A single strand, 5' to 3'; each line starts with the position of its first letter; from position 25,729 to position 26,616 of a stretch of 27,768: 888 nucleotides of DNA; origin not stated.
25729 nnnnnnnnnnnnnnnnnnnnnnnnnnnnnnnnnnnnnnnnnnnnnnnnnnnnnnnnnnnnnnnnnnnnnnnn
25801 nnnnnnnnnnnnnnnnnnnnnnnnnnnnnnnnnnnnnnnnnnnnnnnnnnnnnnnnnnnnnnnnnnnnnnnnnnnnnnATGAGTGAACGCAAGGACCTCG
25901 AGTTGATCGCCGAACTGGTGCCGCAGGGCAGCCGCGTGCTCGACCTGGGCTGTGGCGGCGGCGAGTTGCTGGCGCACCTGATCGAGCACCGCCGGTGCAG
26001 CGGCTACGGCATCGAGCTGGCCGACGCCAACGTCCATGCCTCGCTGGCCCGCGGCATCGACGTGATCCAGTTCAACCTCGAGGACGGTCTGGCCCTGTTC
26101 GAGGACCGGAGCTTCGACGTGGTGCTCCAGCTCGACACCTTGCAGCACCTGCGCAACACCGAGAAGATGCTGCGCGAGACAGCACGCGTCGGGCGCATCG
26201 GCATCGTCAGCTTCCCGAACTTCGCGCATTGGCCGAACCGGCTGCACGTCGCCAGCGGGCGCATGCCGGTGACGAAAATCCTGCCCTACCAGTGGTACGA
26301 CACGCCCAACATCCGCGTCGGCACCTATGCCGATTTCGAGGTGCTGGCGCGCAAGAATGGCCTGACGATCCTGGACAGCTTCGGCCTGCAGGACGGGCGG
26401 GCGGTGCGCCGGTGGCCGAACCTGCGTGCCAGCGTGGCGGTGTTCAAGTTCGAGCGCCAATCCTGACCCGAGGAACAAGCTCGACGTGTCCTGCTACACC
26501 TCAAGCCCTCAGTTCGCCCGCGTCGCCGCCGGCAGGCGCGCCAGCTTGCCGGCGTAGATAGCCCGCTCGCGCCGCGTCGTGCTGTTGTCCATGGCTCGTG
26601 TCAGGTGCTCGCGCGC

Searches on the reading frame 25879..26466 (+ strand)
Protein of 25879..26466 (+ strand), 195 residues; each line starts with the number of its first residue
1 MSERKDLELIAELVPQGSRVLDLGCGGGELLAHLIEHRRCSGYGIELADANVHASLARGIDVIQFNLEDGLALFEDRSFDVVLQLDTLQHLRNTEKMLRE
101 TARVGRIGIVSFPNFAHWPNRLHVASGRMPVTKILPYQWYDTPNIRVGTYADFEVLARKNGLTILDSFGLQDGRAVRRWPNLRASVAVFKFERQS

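Call 17: search_protein_families(library=pfam, proteins=[window:25879-26466:+], max_evalue=0.0001)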
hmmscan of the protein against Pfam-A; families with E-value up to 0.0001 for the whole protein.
window:25879-26466:+ (195 aa): 6 families
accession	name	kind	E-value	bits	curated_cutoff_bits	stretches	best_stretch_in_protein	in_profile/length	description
PF07021.18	MetW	-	1.1e-56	192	21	1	4-190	1-192/193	Methionine biosynthesis protein MetW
PF08241.18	Methyltransf_11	-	1.4e-12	48.5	21.2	1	21-106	1-88/95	Methyltransferase domain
PF13489.12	Methyltransf_23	-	2.7e-11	43.9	27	1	9-103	12-106/164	Methyltransferase domain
PF13649.12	Methyltransf_25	-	2.3e-10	41.4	27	1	20-104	1-92/97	Methyltransferase domain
PF13847.12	Methyltransf_31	-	1.1e-09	38.6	27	1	17-107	4-103/145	Methyltransferase domain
PF08242.18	Methyltransf_12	-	2.7e-09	38.1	30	1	21-104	1-91/98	Methyltransferase domain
